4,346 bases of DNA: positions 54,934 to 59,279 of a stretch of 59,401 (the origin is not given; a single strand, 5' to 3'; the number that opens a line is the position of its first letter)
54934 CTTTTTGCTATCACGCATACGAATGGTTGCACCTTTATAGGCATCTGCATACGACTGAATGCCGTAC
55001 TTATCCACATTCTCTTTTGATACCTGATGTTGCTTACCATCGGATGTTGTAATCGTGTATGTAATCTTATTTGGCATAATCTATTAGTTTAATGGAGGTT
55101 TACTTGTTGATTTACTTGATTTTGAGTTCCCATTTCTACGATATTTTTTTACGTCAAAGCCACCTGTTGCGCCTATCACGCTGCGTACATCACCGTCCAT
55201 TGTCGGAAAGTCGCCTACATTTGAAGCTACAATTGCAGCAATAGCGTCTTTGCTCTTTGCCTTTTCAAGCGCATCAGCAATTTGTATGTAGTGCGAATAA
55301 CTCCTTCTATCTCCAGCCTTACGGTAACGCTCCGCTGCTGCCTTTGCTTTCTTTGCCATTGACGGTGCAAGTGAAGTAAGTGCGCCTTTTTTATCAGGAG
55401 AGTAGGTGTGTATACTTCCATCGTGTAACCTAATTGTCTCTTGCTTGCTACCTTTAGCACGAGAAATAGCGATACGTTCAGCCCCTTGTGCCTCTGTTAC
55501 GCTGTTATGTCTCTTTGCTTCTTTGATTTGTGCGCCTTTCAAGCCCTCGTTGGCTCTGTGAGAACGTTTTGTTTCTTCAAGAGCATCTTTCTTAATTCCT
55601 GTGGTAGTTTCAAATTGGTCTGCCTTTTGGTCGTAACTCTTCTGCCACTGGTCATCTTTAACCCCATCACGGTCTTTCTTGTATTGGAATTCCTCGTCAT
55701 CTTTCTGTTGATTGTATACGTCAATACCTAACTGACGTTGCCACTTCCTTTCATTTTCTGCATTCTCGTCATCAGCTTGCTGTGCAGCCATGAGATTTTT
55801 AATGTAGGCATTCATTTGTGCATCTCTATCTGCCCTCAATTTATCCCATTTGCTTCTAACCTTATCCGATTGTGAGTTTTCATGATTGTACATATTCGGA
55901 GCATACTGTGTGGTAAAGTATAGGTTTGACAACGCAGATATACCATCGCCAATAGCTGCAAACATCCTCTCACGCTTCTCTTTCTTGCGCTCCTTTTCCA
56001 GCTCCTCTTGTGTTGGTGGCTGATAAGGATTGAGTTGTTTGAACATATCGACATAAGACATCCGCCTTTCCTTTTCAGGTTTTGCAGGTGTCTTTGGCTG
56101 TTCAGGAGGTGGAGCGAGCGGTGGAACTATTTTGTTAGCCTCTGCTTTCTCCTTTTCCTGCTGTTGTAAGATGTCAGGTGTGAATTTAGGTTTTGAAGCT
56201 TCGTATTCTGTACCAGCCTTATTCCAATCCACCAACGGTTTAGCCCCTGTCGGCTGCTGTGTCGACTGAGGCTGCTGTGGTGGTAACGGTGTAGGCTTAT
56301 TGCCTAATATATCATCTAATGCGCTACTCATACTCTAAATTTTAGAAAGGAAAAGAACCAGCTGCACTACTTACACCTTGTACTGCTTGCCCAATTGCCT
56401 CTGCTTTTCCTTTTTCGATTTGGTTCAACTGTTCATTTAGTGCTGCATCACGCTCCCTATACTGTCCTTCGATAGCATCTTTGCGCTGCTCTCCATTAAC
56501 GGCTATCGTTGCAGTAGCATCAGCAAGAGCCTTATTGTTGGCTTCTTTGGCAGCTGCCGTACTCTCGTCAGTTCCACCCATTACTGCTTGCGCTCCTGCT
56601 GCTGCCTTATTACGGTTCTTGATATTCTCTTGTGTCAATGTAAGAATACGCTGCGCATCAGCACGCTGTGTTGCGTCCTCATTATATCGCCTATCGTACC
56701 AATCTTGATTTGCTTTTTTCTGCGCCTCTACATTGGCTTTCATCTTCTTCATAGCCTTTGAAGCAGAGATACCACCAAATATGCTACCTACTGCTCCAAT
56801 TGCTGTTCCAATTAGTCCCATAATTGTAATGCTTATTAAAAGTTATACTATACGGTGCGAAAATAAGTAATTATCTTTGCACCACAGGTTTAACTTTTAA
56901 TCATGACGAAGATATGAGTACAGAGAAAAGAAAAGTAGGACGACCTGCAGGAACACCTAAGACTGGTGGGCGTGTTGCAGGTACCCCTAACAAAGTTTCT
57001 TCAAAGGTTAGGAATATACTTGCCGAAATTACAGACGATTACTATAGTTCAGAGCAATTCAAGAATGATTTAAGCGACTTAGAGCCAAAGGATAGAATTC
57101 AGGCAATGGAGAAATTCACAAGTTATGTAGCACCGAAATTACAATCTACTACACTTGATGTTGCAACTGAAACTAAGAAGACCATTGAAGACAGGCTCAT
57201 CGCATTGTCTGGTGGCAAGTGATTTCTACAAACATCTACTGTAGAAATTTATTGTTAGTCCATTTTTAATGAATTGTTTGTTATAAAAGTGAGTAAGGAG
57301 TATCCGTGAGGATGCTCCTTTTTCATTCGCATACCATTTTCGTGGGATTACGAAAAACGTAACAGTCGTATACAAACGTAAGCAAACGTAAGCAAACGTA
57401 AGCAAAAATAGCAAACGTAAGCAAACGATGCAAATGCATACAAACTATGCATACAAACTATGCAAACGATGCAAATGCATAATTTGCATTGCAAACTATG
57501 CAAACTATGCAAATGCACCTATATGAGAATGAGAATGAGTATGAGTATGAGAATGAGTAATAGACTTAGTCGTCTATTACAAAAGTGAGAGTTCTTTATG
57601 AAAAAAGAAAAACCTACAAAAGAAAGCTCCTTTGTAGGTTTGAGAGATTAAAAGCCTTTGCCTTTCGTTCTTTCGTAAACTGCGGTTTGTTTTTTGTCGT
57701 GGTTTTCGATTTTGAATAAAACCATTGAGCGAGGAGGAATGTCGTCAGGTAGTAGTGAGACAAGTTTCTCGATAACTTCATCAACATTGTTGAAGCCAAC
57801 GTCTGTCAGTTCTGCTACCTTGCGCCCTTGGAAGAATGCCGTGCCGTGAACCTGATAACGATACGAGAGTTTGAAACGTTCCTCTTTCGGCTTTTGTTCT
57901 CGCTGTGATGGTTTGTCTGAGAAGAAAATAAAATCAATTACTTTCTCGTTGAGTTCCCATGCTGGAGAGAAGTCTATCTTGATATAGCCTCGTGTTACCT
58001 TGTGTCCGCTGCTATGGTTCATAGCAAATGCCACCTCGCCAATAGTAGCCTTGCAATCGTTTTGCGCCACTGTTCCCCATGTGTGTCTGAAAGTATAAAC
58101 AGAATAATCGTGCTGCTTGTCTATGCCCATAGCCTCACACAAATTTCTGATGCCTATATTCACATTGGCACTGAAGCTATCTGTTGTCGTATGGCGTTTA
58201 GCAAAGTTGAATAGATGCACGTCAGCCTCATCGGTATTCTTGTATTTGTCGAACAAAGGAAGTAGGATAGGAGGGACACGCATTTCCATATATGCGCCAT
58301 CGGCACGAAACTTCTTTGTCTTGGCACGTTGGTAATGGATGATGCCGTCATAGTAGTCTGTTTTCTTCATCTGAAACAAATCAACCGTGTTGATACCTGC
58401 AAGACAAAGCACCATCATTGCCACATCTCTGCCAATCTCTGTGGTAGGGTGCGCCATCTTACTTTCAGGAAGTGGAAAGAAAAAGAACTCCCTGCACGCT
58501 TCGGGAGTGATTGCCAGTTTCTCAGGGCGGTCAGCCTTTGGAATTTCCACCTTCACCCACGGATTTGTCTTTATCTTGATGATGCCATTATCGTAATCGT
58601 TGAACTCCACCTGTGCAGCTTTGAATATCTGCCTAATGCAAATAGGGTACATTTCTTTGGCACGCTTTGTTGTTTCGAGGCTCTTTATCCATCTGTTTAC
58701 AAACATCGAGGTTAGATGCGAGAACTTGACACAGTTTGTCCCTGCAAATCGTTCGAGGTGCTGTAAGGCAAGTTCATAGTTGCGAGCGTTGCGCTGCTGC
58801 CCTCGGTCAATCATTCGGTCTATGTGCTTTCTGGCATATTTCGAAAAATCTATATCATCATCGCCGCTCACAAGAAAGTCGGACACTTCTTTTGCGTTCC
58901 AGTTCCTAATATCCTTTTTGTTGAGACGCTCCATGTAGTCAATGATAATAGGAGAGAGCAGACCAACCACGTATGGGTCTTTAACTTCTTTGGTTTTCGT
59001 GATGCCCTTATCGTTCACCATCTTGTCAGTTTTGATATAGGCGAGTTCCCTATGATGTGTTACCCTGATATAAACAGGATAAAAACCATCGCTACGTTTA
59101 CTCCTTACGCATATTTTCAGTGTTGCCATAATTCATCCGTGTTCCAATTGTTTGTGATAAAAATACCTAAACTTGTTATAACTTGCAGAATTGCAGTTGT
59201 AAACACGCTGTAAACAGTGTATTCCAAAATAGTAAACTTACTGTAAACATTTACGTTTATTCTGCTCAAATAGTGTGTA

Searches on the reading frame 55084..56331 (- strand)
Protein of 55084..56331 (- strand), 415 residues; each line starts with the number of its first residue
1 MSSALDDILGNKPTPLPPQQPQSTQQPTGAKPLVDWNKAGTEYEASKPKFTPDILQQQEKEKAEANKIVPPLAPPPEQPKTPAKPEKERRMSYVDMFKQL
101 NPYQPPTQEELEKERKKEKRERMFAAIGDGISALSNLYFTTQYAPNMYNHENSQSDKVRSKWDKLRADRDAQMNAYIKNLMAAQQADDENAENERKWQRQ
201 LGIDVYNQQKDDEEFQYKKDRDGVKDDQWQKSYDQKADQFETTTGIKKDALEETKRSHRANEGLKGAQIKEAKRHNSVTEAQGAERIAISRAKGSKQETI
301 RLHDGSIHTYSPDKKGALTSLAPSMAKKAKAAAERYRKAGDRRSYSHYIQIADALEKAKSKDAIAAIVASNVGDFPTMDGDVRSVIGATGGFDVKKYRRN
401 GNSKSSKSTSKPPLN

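Call 20: search_protein_families(library=pfam, proteins=[window:55084-56331:-], max_evalue=5)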
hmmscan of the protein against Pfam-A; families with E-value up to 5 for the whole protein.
window:55084-56331:- (415 aa): 1 family
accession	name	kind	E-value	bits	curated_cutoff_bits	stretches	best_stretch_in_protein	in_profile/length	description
PF03739.19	LptF_LptG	-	1.5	8.2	27.9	1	258-323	160-219/353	Lipopolysaccharide export system permease LptF/LptG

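Call 29: search_protein_families(library=ncbifam, proteins=[window:55084-56331:-], max_evalue=0.1)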
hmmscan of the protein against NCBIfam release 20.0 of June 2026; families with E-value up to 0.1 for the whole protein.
window:55084-56331:- (415 aa): 0 families

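Call 30: search_protein_families(library=phrogs, proteins=[window:55084-56331:-], max_evalue=0.01)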
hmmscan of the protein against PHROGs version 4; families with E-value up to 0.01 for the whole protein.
window:55084-56331:- (415 aa): 1 family
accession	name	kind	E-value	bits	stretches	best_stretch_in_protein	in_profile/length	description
phrog_10391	-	unknown function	0.0031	17.7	1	195-262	52-121/403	-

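Call 89: search_solved_structures(query=window:55084-56331:-, max_evalue=10)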
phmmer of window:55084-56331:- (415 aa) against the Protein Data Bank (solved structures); distinct sequences matched with E-value up to 10: 0.

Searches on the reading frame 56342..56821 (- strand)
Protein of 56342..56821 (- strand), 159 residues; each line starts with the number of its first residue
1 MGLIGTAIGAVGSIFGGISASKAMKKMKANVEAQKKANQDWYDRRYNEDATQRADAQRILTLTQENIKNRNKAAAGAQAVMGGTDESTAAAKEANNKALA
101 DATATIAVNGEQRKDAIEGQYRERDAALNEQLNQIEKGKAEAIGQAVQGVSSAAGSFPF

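Call 20: search_protein_families(library=pfam, proteins=[window:56342-56821:-], max_evalue=5)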
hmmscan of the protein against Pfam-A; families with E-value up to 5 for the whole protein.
window:56342-56821:- (159 aa): 3 families
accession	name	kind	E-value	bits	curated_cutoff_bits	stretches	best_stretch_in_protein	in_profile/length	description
PF24072.1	T7_gp14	-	5.7e-05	23.5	27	1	2-153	5-161/187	T7 virus internal virion protein gp14 family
PF19745.5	FUT8_N_cat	-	0.099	11.8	27.6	1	23-142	27-145/499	Alpha-(1,6)-fucosyltransferase N- and catalytic domains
PF19880.4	DUF6353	-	0.25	11.2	25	1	5-107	10-103/253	Family of unknown function (DUF6353)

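Call 29: search_protein_families(library=ncbifam, proteins=[window:56342-56821:-], max_evalue=0.1)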
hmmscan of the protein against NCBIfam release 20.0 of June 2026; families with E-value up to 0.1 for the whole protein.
window:56342-56821:- (159 aa): 0 families

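Call 30: search_protein_families(library=phrogs, proteins=[window:56342-56821:-], max_evalue=0.01)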
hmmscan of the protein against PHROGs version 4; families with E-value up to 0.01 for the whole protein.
window:56342-56821:- (159 aa): 1 family
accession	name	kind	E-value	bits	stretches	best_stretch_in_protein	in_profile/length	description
phrog_26964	-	unknown function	0.00056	21.4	1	1-57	20-80/93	-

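Call 74: find_homologous_proteins(query=window:56342-56821:-, max_evalue=0.001)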
Query window:56342-56821:- (159 aa): 5206 proteins with E <= 0.001 among 5286 candidates; the best 120 are listed.
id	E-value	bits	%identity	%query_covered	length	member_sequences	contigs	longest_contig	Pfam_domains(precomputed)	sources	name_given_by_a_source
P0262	1.1e-90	319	100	100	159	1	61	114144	PF24072.2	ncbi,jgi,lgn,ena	jgi:hypothetical protein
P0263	2.6e-90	318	99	100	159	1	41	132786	PF24072.2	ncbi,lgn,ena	-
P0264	2.9e-90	318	99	100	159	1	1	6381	PF24072.2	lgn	-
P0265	5.5e-90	317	99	100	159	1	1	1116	-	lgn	-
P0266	5.8e-90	317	99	100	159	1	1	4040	PF24072.2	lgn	-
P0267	6.4e-90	317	99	100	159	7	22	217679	PF24072.2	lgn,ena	-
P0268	9.0e-90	316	99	100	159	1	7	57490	PF24072.2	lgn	-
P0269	1.0e-89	316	99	100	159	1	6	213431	PF24072.2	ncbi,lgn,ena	-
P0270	1.1e-89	316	99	100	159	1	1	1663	PF24072.2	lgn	-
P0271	2.1e-89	315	99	100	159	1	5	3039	PF24072.2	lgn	-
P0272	4.6e-89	314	99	100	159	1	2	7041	PF24072.2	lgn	-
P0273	5.7e-89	314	98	100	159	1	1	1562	-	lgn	-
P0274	1.2e-88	313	97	100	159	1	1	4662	PF24072.2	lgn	-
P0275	1.2e-88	313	98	100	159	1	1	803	-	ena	-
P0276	1.9e-85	302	96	100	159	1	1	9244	PF24072.2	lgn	-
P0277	3.0e-84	298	94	100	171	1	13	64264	PF24072.2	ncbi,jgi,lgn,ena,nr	ncbi:MAG: hypothetical protein HXO13_06655 [Prevotella salivae]|jgi:hypothetical protein|nr:hypothet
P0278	2.1e-83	296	94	100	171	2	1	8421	PF24072.2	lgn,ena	-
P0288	2.9e-75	269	84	100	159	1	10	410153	PF24072.2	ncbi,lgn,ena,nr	nr:hypothetical protein [uncultured Prevotella sp.]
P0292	5.9e-75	268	56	100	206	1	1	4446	PF24072.2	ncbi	-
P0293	6.9e-75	268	84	100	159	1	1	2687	PF24072.2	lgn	-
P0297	1.1e-74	267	83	100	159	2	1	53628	PF24072.2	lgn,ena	-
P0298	1.7e-74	267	84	100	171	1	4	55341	PF24072.2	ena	-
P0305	8.3e-74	265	84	100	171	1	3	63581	PF24072.2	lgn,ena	-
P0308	1.7e-73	264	84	100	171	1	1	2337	PF24072.2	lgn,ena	-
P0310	2.0e-73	263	83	100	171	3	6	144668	PF24072.2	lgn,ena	-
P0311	3.8e-73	262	83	100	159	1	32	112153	PF24072.2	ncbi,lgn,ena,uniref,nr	ncbi:hypothetical protein [Prevotella melaninogenica]|uniref:hypothetical protein n=1 Tax=Prevotella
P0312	6.1e-73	262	82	100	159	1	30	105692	PF24072.2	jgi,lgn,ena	jgi:hypothetical protein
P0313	8.7e-73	261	82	100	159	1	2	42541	PF24072.2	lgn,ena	-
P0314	9.6e-73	261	82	100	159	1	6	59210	PF24072.2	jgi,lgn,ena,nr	jgi:hypothetical protein|nr:MAG TPA: hypothetical protein [Caudoviricetes sp.]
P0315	9.6e-73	261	82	100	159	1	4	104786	PF24072.2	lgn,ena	-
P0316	1.1e-72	261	83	100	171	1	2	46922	PF24072.2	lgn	-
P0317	1.1e-72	261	82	100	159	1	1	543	PF24072.2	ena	-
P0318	1.3e-72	261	82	100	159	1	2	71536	PF24072.2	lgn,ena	-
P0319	1.4e-72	261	82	100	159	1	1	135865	PF24072.2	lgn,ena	-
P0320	1.5e-72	260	82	100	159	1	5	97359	PF24072.2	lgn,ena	-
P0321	1.5e-72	260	82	100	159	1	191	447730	PF24072.2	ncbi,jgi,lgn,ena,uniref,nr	ncbi:hypothetical protein KZO77_01590 [Prevotella melaninogenica]|jgi:hypothetical protein|uniref:Yt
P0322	1.7e-72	260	82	100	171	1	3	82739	PF24072.2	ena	-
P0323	1.7e-72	260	82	100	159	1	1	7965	PF24072.2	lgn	-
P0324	1.9e-72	260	82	100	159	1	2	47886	PF24072.2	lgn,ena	-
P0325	2.0e-72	260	82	100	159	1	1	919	PF24072.2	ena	-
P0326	2.2e-72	260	82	100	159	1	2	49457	PF24072.2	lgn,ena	-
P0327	2.3e-72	260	82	100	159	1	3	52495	PF24072.2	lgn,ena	-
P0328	2.8e-72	260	82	100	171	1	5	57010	PF24072.2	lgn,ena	-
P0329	3.2e-72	259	82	100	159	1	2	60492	PF24072.2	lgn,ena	-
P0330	3.5e-72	259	82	100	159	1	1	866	PF24072.2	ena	-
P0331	3.7e-72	259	81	100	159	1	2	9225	PF24072.2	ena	-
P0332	4.0e-72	259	81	100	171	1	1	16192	PF24072.2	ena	-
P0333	4.1e-72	259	82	100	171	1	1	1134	PF24072.2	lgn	-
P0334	4.3e-72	259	81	100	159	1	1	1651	PF24072.2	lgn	-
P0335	4.7e-72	259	82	100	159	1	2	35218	PF24072.2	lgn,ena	-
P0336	4.7e-72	259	81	100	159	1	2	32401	PF24072.2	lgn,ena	-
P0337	6.6e-72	258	82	100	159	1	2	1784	PF24072.2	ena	-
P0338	8.0e-72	258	82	100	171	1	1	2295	PF24072.2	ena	-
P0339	9.1e-72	258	82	100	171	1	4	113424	PF24072.2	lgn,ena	-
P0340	1.1e-71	258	81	100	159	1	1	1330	PF24072.2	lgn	-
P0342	1.1e-71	258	81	100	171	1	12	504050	PF24072.2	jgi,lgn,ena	jgi:hypothetical protein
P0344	1.3e-71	257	81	100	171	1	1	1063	PF24072.2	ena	-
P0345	1.7e-71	257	81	100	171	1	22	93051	PF24072.2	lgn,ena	-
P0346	1.7e-71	257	81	100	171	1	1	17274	PF24072.2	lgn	-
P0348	2.1e-71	257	81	100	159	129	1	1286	PF24072.2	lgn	-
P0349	2.2e-71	257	80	100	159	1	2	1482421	PF24072.2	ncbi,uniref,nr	ncbi:hypothetical protein J5A56_00700 [Prevotella melaninogenica]|uniref:virion core protein, T7 gp1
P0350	2.7e-71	256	81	100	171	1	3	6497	PF24072.2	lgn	-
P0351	2.7e-71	256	81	100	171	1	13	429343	PF24072.2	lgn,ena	-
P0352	2.7e-71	256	81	100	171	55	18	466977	PF24072.2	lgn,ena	-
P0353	2.8e-71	256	81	100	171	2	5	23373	PF24072.2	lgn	-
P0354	3.1e-71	256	81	100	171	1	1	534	PF24072.2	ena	-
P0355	3.4e-71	256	81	100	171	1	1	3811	PF24072.2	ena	-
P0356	3.5e-71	256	81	100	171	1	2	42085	PF24072.2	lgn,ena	-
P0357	3.5e-71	256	81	100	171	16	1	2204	PF24072.2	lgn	-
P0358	3.6e-71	256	82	100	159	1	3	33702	PF24072.2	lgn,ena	-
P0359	3.8e-71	256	80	100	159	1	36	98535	PF24072.2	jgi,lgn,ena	jgi:hypothetical protein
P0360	4.0e-71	256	81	100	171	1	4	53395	PF24072.2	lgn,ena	-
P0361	4.2e-71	256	81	100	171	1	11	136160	PF24072.2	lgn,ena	-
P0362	4.2e-71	256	81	100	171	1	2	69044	PF24072.2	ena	-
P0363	6.1e-71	255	81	100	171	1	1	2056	PF24072.2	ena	-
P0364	6.7e-71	255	80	100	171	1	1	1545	PF24072.2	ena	-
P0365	7.4e-71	255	80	100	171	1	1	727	PF24072.2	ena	-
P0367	1.2e-70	254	79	100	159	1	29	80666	PF24072.2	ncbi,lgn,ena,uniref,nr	ncbi:hypothetical protein [uncultured Prevotella sp.]|uniref:virion core protein, T7 gp14 family n=1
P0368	1.4e-70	254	81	100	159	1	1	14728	PF24072.2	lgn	-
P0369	1.6e-70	254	79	100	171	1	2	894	PF24072.2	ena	-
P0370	1.9e-70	254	80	100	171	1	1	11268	PF24072.2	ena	-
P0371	2.4e-70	253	80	100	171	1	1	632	PF24072.2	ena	-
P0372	2.6e-70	253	81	100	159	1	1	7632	PF24072.2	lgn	-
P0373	3.1e-70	253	79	100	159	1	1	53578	PF24072.2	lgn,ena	-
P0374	3.2e-70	253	80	100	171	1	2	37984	PF24072.2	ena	-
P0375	5.3e-70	252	79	100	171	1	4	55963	PF24072.2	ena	-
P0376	5.7e-70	252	80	99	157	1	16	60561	PF24072.2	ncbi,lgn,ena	-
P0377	5.9e-70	252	80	99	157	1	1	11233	PF24072.2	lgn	-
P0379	1.8e-69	251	80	99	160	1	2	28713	PF24072.2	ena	-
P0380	3.6e-69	250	79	100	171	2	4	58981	PF24072.2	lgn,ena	-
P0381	3.7e-69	249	79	99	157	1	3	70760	PF24072.2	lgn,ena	-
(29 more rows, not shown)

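Call 75: find_encoding_contigs(protein=window:56342-56821:-, flank=10000, max_places=6)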
Protein window:56342-56821:- (159 aa): 24 contigs read that carry it; 6 places shown.
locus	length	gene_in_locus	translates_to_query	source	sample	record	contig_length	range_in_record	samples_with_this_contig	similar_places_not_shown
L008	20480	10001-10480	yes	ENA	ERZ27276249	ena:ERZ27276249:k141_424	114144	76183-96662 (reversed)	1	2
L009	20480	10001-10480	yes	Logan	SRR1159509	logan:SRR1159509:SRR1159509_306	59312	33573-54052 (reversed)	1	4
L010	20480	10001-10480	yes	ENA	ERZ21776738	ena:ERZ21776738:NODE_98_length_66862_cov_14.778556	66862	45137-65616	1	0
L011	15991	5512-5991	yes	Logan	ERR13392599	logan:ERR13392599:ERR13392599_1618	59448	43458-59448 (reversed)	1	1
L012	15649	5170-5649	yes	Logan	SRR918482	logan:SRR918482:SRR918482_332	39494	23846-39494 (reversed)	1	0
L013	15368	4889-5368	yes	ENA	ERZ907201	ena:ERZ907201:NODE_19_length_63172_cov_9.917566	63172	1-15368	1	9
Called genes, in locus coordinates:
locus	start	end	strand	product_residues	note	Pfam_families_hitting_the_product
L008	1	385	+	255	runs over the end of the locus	PF01416:PseudoU_synth_1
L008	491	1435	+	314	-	PF00892:EamA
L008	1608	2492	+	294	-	PF00701:DHDPS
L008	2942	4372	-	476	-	PF01938:TRAM (faint), PF05958:tRNA_U5-meth_tr, PF02475:TRM5-TYW2_MTfase (weak), PF09445:Methyltransf_15 (faint), PF13847:Methyltransf_31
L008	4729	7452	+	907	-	PF01326:PPDK_N, PF00391:PEP-utilizers, PF02896:PEP-utilizers_C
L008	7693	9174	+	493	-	PF13102:Phage_int_SAM_5 (weak)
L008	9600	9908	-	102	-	-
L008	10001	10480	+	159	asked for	PF24072:T7_gp14 (weak)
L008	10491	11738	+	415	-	-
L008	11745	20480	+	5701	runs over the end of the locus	PF18763:ddrB-ParB, PF18823:InPase, PF28553:WH_1 (weak), PF28554:DUF8437, PF28555:Helicase_dom, PF00271:Helicase_C, PF18819:MuF_C, PF18857:LPD38, +1 more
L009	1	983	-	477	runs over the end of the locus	PF00270:DEAD (weak), PF04851:ResIII, PF00176:SNF2-rel_dom, PF00271:Helicase_C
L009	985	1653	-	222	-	-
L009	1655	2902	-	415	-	-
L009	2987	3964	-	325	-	PF03837:RecT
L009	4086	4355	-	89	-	-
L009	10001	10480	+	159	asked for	PF24072:T7_gp14 (weak)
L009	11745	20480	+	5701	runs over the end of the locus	PF18763:ddrB-ParB, PF18823:InPase, PF28553:WH_1 (weak), PF28554:DUF8437, PF28555:Helicase_dom, PF00271:Helicase_C, PF18819:MuF_C, PF18857:LPD38, +1 more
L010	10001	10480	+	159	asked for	PF24072:T7_gp14 (weak)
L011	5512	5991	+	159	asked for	PF24072:T7_gp14 (weak)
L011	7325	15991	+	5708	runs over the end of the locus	PF18763:ddrB-ParB, PF18823:InPase, PF28553:WH_1 (weak), PF28554:DUF8437, PF28555:Helicase_dom, PF00271:Helicase_C, PF18819:MuF_C, PF18857:LPD38, +1 more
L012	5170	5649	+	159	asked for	PF24072:T7_gp14 (weak)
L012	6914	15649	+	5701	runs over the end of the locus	PF18763:ddrB-ParB, PF18823:InPase, PF28553:WH_1 (weak), PF28554:DUF8437, PF28555:Helicase_dom, PF00271:Helicase_C, PF18819:MuF_C, PF18857:LPD38, +1 more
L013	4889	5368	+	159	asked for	PF24072:T7_gp14 (weak)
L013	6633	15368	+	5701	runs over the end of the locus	PF18763:ddrB-ParB, PF18823:InPase, PF28553:WH_1 (weak), PF28554:DUF8437, PF28555:Helicase_dom, PF00271:Helicase_C, PF18819:MuF_C, PF18857:LPD38, +1 more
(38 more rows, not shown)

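Call 76: list_cluster_members(proteins=[window:56342-56821:-, window:35938-37938:-, window:57648-59129:-])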
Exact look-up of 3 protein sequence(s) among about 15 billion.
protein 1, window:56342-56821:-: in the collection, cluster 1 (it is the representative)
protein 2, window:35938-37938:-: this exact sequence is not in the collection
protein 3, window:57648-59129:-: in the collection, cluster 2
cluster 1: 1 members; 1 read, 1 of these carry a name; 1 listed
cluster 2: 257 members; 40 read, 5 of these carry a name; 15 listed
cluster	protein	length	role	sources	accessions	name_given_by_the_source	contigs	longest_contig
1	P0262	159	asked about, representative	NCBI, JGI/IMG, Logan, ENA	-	hypothetical protein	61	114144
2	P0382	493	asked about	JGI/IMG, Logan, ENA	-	integrase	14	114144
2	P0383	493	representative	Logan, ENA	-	-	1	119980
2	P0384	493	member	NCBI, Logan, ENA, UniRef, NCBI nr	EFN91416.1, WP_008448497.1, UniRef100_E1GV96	hypothetical protein HMPREF9018_0670 [Prevotella amnii CRIS 21A-A] | Phage integrase SAM-like domain-containing protein n=1 Tax=Prevotella amnii CRIS 21A-A ... | phage integrase SAM-like domain-containing protein [Prevotella amnii]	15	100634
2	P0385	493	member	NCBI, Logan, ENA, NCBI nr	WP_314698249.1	phage integrase SAM-like domain-containing protein [uncultured Prevotella sp.]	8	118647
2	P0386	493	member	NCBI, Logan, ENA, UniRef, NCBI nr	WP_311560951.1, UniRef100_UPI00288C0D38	tyrosine-type recombinase/integrase [Prevotella bivia] | tyrosine-type recombinase/integrase n=1 Tax=Prevotella bivia TaxID=28125 ... | phage integrase SAM-like domain-containing protein [Prevotella bivia]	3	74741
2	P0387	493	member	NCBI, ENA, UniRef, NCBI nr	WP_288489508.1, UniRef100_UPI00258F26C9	phage integrase SAM-like domain-containing protein [uncultured Prevotella sp.] | tyrosine-type recombinase/integrase n=1 Tax=uncultured Prevotella sp. TaxID=159272 ...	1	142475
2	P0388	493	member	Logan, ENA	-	-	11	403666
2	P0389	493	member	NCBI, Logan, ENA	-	-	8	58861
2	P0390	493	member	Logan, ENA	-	-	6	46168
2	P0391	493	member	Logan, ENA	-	-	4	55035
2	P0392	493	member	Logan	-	-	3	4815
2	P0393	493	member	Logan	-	-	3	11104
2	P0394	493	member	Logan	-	-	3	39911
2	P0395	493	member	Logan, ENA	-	-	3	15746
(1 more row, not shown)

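Call 90: search_solved_structures(query=window:56342-56821:-, max_evalue=10)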
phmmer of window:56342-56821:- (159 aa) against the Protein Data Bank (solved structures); distinct sequences matched with E-value up to 10: 4.
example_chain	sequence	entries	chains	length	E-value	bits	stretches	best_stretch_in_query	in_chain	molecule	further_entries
6qum_I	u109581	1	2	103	0.63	14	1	89-149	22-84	V-type ATP synthase, subunit (VAPC-THERM)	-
3j0j_I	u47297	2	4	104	0.64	13.9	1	89-149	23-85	V-type ATP synthase, subunit (VAPC-THERM)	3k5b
3v6i_B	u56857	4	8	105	0.64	13.9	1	89-149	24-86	V-type ATP synthase, subunit (VAPC-THERM) | V-type ATPase subunit G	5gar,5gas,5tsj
5y5x_I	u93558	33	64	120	5.6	10.9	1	89-149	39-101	V-type ATP synthase, subunit (VAPC-THERM) | V-type ATP synthase subunit G | V-type ATP synthase, subunit G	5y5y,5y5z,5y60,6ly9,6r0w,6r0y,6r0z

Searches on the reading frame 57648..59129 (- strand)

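Call 20: search_protein_families(library=pfam, proteins=[window:57648-59129:-], max_evalue=5)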
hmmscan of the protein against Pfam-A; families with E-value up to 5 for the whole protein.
window:57648-59129:- (493 aa): 2 families
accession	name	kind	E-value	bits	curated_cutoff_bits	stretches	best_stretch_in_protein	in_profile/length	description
PF13102.12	Phage_int_SAM_5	-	3.2e-07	31.1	22.3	1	94-172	1-82/98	Phage integrase SAM-like domain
PF17293.8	Arm-DNA-bind_5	-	0.063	14.2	22.6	1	9-48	5-46/87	Arm DNA-binding domain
